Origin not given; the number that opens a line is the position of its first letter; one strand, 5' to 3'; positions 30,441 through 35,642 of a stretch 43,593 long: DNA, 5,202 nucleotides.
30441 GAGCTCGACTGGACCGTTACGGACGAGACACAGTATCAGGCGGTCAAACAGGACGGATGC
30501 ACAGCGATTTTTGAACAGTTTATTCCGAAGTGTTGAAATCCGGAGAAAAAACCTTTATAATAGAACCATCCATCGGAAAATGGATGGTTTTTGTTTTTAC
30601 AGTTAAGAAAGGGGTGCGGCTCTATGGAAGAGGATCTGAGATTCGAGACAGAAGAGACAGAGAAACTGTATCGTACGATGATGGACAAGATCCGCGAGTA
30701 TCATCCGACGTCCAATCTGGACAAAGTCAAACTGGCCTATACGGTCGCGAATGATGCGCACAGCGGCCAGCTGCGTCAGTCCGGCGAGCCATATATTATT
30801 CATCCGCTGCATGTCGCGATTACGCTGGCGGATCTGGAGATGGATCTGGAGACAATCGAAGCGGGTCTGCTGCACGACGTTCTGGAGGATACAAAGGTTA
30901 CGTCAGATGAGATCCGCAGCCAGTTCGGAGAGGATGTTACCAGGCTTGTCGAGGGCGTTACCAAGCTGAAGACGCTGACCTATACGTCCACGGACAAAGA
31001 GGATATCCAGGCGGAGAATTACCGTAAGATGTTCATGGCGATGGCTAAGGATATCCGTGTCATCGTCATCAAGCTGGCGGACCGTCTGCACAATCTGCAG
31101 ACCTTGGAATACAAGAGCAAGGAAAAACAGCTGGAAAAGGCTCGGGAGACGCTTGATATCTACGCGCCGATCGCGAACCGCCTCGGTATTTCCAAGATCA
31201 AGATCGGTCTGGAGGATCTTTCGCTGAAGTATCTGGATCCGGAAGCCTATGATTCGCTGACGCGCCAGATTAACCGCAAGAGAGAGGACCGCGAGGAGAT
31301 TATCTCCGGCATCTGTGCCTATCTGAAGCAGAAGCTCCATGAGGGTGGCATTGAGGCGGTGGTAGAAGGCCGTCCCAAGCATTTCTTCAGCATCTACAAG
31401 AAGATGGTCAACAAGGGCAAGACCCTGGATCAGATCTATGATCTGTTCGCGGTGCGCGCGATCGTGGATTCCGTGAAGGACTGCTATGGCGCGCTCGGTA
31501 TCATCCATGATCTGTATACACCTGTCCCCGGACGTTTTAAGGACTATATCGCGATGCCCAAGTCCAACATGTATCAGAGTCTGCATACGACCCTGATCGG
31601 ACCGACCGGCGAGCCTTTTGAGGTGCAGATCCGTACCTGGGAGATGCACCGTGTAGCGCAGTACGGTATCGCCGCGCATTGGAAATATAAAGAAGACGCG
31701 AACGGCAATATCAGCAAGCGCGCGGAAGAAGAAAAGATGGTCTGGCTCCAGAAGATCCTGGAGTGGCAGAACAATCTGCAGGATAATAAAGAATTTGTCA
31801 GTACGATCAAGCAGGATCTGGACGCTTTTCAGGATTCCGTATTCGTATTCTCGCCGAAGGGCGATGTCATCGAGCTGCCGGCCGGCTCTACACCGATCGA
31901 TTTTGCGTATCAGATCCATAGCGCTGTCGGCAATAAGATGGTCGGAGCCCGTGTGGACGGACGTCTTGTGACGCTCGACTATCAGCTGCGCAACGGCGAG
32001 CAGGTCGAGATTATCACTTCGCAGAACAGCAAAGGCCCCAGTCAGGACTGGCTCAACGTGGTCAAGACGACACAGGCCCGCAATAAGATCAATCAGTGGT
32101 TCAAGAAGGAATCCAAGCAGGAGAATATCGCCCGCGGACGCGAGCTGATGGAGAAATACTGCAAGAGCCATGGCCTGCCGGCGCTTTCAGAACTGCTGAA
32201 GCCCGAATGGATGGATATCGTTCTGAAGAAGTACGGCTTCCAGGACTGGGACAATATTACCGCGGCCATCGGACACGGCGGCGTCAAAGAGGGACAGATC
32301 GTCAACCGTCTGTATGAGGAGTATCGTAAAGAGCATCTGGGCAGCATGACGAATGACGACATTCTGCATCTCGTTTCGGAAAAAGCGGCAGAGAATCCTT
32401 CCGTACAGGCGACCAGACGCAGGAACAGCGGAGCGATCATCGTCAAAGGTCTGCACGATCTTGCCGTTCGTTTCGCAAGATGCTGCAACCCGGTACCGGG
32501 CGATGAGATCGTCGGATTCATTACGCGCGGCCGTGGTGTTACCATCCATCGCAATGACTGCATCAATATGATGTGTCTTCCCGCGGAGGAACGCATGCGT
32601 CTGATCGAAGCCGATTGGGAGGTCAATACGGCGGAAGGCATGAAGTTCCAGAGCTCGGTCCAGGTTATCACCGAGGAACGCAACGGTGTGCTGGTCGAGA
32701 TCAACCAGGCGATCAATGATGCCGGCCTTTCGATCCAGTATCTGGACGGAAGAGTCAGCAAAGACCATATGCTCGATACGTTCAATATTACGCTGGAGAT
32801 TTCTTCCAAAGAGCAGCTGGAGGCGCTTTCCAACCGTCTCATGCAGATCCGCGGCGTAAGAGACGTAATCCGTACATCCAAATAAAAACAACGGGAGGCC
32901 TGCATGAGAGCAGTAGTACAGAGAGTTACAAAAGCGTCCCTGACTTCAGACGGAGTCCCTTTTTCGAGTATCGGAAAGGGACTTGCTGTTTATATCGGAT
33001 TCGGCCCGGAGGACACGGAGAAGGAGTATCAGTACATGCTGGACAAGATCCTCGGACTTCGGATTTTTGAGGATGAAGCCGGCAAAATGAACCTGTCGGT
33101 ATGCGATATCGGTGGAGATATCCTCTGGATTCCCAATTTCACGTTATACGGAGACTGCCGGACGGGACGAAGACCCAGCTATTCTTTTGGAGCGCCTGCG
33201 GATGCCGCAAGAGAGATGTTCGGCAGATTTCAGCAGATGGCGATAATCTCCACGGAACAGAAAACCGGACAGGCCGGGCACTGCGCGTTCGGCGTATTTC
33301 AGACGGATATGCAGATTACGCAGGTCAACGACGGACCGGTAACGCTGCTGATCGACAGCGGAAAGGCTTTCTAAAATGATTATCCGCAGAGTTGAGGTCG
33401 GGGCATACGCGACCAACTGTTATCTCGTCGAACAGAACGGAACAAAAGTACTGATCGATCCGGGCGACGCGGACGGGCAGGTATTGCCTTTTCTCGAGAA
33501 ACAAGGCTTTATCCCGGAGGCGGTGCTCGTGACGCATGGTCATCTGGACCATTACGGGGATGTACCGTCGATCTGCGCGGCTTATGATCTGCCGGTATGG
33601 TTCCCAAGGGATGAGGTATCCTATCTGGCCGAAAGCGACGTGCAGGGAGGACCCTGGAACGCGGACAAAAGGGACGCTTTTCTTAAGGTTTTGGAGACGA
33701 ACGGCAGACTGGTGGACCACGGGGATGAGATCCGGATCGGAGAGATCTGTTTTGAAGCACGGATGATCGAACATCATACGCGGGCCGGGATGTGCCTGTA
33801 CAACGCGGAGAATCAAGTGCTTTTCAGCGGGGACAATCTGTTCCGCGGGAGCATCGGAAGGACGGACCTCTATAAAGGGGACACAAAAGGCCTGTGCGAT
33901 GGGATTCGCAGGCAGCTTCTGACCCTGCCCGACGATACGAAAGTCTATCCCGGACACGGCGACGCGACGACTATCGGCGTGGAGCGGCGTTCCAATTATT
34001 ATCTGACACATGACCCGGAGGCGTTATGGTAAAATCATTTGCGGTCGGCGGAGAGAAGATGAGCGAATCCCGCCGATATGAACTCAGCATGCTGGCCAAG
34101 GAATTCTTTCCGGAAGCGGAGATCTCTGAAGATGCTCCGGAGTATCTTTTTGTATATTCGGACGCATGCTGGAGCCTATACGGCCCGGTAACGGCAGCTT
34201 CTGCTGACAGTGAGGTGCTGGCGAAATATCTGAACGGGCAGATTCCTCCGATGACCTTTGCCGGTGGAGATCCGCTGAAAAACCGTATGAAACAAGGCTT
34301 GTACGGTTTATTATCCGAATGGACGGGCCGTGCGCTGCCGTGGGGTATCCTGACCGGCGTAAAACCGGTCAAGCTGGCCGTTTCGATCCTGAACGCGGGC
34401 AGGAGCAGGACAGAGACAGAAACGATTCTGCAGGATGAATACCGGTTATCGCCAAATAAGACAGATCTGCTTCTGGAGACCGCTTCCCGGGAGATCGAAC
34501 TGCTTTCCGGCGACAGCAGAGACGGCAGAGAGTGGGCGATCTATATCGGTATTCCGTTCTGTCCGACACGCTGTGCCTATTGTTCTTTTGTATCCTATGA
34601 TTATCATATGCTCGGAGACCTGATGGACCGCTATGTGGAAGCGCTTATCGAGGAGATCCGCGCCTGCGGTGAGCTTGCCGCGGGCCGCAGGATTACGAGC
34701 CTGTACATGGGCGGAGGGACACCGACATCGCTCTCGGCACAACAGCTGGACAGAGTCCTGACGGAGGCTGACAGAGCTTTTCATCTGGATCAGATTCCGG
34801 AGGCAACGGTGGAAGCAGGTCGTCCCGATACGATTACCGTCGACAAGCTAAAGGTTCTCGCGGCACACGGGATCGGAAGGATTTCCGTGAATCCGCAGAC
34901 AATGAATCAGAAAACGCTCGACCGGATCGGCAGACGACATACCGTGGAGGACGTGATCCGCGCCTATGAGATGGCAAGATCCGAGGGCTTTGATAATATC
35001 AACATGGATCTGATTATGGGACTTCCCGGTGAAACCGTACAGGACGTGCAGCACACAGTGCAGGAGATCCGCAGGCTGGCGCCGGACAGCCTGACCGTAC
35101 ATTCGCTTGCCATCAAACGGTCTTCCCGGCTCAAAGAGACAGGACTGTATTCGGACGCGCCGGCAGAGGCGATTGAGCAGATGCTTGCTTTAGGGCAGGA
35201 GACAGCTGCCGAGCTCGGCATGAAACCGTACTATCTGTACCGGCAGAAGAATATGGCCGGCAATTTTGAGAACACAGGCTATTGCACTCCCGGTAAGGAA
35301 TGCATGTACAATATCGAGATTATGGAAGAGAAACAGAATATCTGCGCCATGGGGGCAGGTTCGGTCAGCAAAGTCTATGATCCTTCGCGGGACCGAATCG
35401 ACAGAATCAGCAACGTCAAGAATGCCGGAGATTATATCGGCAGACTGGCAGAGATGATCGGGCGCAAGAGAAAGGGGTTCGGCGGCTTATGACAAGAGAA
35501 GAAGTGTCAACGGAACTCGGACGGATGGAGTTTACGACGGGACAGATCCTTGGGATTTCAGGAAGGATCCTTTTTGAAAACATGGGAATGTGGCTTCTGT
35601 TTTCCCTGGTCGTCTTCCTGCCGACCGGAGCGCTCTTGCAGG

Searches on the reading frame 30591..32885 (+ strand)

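Call 54: search_protein_families(library=pfam, proteins=[window:30591-32885:+], max_evalue=0.000001)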
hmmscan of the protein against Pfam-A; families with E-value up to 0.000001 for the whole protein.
window:30591-32885:+ (764 aa): 6 families
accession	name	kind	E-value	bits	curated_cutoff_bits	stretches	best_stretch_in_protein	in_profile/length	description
PF13328.12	HD_4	-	4.5e-51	173.1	27.2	1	49-200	1-155/156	HD domain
PF04607.23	RelA_SpoT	-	1.6e-42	144.7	27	1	260-370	1-112/113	Region found in RelA / SpoT proteins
PF02824.27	TGS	-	4.6e-22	78.2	22.2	1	417-476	1-60/60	TGS domain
PF19296.4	RelA_AH_RIS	-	5.9e-15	56.3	23.8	1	489-653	2-168/185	RelA/SpoT, AH and RIS domains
PF13291.12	ACT_4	-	7.1e-12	46.3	27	1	684-761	3-80/80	ACT domain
PF01966.28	HD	-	2.6e-10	41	22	1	68-168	1-115/116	HD domain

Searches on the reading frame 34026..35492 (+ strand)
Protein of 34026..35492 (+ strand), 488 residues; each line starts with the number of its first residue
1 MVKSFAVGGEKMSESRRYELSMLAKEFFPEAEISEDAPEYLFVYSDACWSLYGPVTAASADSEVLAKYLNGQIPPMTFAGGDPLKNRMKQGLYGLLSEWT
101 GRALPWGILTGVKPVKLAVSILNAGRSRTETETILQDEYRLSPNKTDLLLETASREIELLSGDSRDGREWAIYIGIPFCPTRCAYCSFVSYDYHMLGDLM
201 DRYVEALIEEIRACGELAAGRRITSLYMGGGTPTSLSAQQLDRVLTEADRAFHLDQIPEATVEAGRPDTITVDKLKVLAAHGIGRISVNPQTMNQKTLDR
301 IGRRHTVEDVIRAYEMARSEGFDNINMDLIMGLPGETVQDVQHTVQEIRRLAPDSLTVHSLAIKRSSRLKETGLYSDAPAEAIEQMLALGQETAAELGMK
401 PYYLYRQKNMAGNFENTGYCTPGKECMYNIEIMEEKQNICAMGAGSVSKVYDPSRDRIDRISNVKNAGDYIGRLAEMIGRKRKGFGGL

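Call 54: search_protein_families(library=pfam, proteins=[window:34026-35492:+], max_evalue=0.000001)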
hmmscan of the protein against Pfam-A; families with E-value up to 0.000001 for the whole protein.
window:34026-35492:+ (488 aa): 1 family
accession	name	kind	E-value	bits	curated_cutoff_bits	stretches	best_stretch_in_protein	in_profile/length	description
PF04055.27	Radical_SAM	-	2.5e-27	96.5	29.5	1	175-347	3-165/166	Radical SAM superfamily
